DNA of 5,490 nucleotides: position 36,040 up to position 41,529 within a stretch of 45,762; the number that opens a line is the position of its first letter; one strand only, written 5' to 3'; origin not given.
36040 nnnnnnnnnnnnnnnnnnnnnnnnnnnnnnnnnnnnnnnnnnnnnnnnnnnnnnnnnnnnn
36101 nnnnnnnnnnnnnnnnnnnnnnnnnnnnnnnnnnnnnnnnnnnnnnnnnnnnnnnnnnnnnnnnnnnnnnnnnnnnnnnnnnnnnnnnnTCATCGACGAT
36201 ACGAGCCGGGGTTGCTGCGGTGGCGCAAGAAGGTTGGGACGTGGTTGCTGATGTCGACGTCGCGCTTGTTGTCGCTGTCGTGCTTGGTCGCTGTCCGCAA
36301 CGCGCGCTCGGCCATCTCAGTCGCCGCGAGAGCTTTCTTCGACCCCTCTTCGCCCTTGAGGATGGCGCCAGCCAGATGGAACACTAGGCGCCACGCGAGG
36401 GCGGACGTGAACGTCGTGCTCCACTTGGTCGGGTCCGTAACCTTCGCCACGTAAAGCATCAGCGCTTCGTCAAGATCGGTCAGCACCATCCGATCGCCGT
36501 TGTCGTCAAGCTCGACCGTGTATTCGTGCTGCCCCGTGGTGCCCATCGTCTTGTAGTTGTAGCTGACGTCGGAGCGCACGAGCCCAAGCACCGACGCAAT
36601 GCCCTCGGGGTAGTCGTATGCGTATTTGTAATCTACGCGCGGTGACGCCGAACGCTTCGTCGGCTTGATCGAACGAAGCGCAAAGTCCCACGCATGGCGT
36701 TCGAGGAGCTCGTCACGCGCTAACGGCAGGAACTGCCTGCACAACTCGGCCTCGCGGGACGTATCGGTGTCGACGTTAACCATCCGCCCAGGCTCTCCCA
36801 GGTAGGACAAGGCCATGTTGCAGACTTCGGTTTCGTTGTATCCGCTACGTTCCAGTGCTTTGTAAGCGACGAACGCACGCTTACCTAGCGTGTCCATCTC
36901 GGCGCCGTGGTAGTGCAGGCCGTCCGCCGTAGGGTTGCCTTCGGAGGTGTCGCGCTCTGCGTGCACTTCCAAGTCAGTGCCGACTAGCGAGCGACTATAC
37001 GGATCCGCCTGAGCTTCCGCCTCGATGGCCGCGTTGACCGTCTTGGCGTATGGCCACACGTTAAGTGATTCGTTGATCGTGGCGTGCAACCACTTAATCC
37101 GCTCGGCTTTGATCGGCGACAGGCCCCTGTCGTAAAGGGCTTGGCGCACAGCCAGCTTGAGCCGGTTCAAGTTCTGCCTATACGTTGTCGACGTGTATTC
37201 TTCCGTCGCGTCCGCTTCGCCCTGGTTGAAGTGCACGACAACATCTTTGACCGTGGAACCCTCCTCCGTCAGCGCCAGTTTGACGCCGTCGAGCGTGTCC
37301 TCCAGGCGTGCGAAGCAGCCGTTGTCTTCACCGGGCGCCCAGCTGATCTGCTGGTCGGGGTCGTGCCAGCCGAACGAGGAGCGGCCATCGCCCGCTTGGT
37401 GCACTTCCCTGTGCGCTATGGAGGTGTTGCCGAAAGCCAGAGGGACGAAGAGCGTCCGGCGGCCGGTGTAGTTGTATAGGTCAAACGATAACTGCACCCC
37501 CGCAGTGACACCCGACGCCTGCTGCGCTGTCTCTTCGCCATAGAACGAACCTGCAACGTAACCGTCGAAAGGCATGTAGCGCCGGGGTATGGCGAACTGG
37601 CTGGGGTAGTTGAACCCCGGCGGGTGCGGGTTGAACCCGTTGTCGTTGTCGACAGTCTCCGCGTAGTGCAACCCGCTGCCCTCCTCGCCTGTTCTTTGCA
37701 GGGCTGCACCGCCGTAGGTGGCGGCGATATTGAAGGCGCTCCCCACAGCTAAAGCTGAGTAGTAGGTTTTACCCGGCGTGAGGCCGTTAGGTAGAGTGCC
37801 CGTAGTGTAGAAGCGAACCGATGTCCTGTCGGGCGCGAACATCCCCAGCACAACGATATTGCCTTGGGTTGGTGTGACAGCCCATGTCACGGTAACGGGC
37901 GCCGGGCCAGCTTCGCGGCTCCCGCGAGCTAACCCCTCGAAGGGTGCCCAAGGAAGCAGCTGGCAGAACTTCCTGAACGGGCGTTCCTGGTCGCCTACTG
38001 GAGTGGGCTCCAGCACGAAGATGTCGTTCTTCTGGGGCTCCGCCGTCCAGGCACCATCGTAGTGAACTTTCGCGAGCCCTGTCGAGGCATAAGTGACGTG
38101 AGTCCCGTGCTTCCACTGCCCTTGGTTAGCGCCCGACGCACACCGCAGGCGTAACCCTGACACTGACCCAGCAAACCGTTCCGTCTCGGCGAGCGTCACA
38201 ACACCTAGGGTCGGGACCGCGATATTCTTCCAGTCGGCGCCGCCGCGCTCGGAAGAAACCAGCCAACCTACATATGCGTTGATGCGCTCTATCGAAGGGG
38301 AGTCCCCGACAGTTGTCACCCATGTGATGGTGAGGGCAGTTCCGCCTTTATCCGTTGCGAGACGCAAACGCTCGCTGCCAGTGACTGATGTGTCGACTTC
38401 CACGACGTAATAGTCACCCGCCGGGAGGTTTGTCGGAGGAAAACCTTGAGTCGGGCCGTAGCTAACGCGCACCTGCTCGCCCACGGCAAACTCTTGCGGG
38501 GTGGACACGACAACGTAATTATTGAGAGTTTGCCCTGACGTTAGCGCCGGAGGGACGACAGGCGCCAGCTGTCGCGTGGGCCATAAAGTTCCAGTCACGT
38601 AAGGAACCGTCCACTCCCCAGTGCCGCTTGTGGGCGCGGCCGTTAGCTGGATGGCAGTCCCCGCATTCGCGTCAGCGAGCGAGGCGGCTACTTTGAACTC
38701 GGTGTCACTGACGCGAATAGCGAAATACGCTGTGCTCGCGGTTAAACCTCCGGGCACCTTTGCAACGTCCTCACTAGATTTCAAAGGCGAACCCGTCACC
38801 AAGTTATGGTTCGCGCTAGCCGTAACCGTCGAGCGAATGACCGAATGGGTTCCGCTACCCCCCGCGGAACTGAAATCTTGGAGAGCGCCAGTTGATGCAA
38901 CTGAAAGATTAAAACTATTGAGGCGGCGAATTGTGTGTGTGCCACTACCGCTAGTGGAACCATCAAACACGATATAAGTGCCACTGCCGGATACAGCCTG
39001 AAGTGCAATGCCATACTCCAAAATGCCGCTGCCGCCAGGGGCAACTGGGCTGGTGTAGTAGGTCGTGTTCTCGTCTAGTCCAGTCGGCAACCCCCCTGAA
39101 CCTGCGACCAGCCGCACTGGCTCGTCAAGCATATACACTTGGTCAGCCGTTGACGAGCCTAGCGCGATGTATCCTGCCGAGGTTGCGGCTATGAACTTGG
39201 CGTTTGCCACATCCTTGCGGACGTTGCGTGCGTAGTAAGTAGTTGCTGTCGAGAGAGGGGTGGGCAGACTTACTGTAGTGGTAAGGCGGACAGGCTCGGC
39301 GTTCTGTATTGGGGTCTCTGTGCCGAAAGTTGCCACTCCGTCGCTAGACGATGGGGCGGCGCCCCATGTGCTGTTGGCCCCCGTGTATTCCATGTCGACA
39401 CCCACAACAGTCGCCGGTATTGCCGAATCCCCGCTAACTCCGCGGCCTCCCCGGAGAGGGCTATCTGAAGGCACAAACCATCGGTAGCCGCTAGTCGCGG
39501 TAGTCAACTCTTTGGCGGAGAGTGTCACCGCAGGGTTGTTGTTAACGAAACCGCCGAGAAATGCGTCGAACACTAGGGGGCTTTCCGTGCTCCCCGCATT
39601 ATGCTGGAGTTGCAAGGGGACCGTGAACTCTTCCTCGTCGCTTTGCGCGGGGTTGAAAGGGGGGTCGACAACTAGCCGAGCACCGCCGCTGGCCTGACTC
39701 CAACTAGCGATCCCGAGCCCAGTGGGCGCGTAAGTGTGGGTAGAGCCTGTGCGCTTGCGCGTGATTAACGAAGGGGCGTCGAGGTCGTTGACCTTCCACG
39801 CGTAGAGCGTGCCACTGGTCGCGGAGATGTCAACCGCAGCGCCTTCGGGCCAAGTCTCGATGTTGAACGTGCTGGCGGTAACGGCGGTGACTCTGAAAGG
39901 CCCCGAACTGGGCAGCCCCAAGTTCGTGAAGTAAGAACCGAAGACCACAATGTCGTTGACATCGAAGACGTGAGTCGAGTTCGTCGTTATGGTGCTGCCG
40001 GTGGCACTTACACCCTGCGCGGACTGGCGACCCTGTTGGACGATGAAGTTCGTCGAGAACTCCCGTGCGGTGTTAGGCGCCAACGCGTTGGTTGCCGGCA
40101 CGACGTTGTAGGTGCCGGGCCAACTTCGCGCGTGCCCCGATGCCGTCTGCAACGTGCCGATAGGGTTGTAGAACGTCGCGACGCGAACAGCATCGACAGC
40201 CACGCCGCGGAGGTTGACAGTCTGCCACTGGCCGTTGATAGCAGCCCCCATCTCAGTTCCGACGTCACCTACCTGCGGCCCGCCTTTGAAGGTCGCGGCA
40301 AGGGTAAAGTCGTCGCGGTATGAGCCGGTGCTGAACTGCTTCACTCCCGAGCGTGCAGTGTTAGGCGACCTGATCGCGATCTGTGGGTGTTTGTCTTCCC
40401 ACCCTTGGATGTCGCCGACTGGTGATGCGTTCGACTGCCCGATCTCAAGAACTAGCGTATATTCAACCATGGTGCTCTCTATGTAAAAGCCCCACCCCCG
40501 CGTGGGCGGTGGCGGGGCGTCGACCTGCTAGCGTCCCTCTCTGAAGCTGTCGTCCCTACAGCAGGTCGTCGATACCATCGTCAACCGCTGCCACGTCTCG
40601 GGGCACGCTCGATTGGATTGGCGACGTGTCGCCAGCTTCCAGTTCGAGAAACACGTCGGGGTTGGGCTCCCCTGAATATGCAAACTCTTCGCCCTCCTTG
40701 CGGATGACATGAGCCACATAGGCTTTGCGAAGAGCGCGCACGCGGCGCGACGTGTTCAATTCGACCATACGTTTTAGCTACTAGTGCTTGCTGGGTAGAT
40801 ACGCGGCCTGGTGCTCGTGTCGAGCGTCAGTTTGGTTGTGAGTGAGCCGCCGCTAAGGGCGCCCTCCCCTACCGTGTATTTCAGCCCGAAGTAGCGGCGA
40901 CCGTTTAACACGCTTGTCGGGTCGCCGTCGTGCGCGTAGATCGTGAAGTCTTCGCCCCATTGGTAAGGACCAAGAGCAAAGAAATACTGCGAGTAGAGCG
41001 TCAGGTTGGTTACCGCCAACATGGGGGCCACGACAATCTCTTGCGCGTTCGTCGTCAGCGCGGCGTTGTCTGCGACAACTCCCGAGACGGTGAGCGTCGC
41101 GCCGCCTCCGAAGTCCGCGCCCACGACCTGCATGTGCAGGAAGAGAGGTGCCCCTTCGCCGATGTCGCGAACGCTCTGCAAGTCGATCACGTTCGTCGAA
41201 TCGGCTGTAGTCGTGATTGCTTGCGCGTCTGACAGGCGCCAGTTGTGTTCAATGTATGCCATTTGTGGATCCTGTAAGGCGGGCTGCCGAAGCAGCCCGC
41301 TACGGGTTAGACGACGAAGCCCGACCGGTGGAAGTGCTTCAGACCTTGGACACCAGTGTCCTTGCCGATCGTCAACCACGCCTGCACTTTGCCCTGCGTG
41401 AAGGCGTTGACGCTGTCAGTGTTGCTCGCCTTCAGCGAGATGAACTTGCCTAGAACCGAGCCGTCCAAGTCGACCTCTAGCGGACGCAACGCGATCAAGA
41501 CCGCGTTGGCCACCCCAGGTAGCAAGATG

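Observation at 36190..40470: Tail adaptor fused to an SGNH esterase whose catalytic blocks are split by about 1,000 aa of fibre repeats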

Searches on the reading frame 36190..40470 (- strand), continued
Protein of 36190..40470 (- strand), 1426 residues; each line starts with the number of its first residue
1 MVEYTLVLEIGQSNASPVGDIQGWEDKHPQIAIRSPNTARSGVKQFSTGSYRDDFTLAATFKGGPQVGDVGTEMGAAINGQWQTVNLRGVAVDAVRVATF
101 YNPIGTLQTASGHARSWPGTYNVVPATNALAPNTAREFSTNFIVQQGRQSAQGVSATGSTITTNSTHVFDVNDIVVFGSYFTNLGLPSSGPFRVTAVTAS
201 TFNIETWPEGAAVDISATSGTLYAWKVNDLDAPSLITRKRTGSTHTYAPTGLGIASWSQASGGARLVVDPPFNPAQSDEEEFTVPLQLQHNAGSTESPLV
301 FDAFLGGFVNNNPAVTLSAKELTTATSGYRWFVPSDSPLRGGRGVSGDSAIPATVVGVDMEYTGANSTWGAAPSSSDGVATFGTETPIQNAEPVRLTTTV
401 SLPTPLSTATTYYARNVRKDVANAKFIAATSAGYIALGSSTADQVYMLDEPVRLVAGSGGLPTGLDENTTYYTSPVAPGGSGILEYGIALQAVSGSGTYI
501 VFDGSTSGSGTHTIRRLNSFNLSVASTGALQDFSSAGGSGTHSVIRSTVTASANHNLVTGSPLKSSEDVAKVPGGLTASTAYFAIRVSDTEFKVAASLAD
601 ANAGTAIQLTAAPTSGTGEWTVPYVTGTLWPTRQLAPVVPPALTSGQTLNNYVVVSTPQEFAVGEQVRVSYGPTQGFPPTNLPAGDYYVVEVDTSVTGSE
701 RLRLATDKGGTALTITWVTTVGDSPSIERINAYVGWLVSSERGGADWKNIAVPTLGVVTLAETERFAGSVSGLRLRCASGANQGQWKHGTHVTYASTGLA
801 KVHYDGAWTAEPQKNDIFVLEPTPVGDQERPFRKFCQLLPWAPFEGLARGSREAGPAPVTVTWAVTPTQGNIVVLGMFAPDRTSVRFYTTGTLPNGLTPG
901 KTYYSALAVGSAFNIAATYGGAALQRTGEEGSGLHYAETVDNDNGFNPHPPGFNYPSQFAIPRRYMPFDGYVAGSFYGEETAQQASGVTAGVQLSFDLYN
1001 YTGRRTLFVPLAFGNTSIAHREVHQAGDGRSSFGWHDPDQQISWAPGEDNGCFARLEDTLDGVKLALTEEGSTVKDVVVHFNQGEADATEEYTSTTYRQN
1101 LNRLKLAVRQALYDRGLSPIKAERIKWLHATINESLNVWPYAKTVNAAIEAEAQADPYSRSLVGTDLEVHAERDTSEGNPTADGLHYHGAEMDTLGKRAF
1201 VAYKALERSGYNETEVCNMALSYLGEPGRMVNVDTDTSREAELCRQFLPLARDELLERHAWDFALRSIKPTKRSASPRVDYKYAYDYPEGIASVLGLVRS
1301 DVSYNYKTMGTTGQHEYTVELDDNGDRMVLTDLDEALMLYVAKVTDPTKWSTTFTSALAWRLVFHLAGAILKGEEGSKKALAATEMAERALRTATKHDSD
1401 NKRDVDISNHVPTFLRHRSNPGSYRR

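Call 57: fold_search(model_id=the predicted structure, library=viral)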
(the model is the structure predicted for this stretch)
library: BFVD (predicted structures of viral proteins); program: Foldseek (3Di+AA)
matches with E <= 10: 303; with E <= 0.001: 18
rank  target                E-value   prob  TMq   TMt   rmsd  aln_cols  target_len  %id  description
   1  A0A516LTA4            2.0e-42  1.00  0.34  0.37  21.1      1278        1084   20  (no name in the UniProt tables at hand)
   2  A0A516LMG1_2          3.8e-31  1.00  0.25  0.36  14.6       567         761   33  (no name in the UniProt tables at hand)
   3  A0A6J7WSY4            1.9e-08  1.00  0.07  0.09  34.1       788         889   12  Baseplate wedge subunit [uncultured Caudovirales phage]
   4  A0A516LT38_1          6.4e-06  0.47  0.07  0.08  36.7      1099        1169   10  (no name in the UniProt tables at hand)
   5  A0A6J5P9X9            1.2e-05  1.00  0.08  0.28  30.9       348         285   15  Uncharacterized protein [uncultured Caudovirales phage]
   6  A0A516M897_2          2.9e-05  0.92  0.05  0.06  29.5       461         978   14  (no name in the UniProt tables at hand)
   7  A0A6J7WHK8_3          9.4e-05  0.35  0.08  0.09  38.0      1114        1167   12  ChiC_BD domain containing protein [uncultured Caudovirales phage]
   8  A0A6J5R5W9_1          1.0e-04  0.35  0.09  0.11  32.9      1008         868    9  Uncharacterized protein [uncultured Caudovirales phage]
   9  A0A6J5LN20            1.2e-04  0.84  0.07  0.21  36.4       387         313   14  Uncharacterized protein [uncultured Caudovirales phage]
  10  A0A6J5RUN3            1.7e-04  0.97  0.07  0.19  25.0       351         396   15  Uncharacterized protein [uncultured Caudovirales phage]
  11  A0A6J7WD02            3.1e-04  0.25  0.07  0.08  36.3       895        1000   10  Uncharacterized protein [uncultured Caudovirales phage]
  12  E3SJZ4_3              5.2e-04  0.18  0.07  0.07  36.3      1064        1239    9  Structural protein [Synechococcus phage S-ShM2]
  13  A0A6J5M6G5            5.8e-04  0.20  0.07  0.07  40.5      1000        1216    9  Uncharacterized protein [uncultured Caudovirales phage]
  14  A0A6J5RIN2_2          6.1e-04  0.15  0.05  0.08  42.5       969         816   12  Uncharacterized protein [uncultured Caudovirales phage]
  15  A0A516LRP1            6.8e-04  0.87  0.14  0.19  28.9       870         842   10  (no name in the UniProt tables at hand)
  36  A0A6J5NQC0            2.2e-02  0.04  0.06  0.05  58.5      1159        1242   14  Collagen triple helix repeat (Fragment) [uncultured Caudovirales phage]
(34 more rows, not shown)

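Call 62: search_protein_families(library=phrogs, proteins=[P0016, P0122, P0105, P0061], max_evalue=0.001)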
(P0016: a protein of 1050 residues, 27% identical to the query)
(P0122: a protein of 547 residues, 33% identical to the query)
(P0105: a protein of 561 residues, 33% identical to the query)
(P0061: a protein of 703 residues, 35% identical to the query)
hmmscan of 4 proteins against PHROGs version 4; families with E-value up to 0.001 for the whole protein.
P0016 (1050 aa): 6 families
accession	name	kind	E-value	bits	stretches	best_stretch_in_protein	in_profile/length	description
phrog_2885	-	tail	4.7e-49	166.9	7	621-698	915-987/4179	baseplate wedge subunit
phrog_7765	-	unknown function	4.8e-27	95.5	2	136-206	386-453/578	-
phrog_30390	-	unknown function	2.2e-21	77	2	132-211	453-536/766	-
phrog_4711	-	unknown function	1.7e-20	74.9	1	651-714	109-169/296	-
phrog_9370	-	tail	2e-16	60.8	0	222-292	272-339/460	tail fiber protein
phrog_7754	-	unknown function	1.7e-05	25.9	0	417-442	12-37/69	-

P0122 (547 aa): 0 families

P0105 (561 aa): 0 families

P0061 (703 aa): 2 families
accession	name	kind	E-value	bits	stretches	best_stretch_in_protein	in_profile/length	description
phrog_477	-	connector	3.2e-30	106.5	1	532-699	8-171/220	head-tail adaptor Ad1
phrog_4201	-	tail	1.6e-06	28.2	1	376-432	392-447/676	tail fiber protein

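Call 74: find_encoding_contigs(protein=P0046, flank=10000, max_places=2)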
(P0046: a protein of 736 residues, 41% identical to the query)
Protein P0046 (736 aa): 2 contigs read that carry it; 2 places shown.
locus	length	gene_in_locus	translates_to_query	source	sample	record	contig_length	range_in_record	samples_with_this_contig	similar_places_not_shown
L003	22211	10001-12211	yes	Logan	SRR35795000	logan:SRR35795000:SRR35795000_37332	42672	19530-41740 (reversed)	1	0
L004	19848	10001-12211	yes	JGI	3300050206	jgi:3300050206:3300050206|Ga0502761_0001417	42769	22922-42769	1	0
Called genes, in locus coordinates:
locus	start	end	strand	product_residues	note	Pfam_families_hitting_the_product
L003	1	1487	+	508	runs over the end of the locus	-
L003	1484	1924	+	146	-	-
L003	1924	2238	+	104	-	-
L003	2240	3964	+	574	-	PF12236:Head-tail_con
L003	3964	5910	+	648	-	-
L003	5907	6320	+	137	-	-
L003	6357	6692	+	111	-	PF25181:Phage_Bbp19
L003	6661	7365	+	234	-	-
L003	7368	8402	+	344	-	PF20911:GP7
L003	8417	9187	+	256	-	-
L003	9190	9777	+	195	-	-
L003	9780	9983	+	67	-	-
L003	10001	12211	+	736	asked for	PF03629:SASA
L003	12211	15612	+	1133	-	-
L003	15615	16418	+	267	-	-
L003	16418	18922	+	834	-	-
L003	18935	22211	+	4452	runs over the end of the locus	PF23802:DUF7178, PF18814:PBECR5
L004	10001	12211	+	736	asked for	PF03629:SASA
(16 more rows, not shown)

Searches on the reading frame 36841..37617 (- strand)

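Call 8: search_protein_families(library=pfam, proteins=[window:36841-37617:-], max_evalue=10)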
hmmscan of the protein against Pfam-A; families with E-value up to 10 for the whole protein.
seq(259 aa): 2 families
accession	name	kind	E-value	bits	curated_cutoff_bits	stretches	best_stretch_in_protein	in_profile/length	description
PF03629.24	SASA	-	0.00029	21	24.8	1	106-172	106-167/226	Carbohydrate esterase, sialic acid-specific acetylesterase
PF04038.17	DHNA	-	0.096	13.7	25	1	167-219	24-80/108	Dihydroneopterin aldolase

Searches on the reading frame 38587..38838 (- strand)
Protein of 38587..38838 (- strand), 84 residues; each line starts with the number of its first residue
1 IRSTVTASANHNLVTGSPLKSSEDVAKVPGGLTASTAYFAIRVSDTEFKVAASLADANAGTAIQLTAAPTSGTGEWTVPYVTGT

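Call 61: search_solved_structures(query=A5, max_evalue=1, show_alignments=2)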
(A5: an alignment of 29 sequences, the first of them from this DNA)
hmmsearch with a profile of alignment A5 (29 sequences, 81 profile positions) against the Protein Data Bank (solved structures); distinct sequences matched with E-value up to 1: 2.
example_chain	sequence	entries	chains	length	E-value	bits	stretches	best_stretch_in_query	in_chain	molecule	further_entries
4hiz_A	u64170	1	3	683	0.16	14.9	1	2-55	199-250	Endosialidase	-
8bke_AAA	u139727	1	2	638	0.37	13.7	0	3-50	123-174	Uncharacterized protein 57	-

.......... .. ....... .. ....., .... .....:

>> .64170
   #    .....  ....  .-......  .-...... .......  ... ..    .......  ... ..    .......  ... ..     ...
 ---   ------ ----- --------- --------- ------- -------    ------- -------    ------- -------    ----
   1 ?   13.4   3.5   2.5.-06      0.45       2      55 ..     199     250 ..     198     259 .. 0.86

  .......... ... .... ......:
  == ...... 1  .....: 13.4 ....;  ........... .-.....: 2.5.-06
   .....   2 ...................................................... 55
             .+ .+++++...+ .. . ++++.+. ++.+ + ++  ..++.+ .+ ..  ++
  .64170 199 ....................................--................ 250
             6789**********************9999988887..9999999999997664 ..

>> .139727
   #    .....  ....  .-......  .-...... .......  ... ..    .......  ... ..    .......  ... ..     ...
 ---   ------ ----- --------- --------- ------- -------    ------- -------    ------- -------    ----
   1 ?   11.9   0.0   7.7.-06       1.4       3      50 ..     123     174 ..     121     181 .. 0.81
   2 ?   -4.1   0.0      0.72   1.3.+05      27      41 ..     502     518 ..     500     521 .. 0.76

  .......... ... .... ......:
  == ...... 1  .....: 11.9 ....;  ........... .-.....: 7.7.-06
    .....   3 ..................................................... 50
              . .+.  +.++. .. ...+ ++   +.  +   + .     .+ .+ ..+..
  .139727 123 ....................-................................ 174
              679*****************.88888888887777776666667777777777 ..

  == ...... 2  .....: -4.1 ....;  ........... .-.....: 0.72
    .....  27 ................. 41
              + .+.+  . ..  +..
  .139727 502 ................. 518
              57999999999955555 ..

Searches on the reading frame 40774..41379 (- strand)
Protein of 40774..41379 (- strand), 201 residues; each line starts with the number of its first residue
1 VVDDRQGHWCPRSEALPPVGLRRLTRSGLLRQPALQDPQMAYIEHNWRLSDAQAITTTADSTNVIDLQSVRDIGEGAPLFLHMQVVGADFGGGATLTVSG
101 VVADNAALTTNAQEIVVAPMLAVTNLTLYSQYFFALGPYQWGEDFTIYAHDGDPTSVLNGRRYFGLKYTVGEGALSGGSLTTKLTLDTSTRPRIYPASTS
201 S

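Call 5: search_protein_families(library=pfam, proteins=[window:40774-41379:-], max_evalue=0.01)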
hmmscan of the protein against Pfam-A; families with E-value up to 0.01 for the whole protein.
window:40774-41379:- (201 aa): 1 family
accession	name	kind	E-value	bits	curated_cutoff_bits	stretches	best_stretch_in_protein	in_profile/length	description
PF21190.3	Bbp16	-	1.5e-14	54.8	27.1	1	49-182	1-113/115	Bbp16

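Call 6: search_protein_families(library=phrogs, proteins=[window:40774-41379:-], max_evalue=0.001)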
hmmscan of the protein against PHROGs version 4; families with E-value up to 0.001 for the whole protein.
window:40774-41379:- (201 aa): 1 family
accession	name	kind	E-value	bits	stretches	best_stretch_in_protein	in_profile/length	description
phrog_427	-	unknown function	4.5e-15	56.9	1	49-197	9-139/142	-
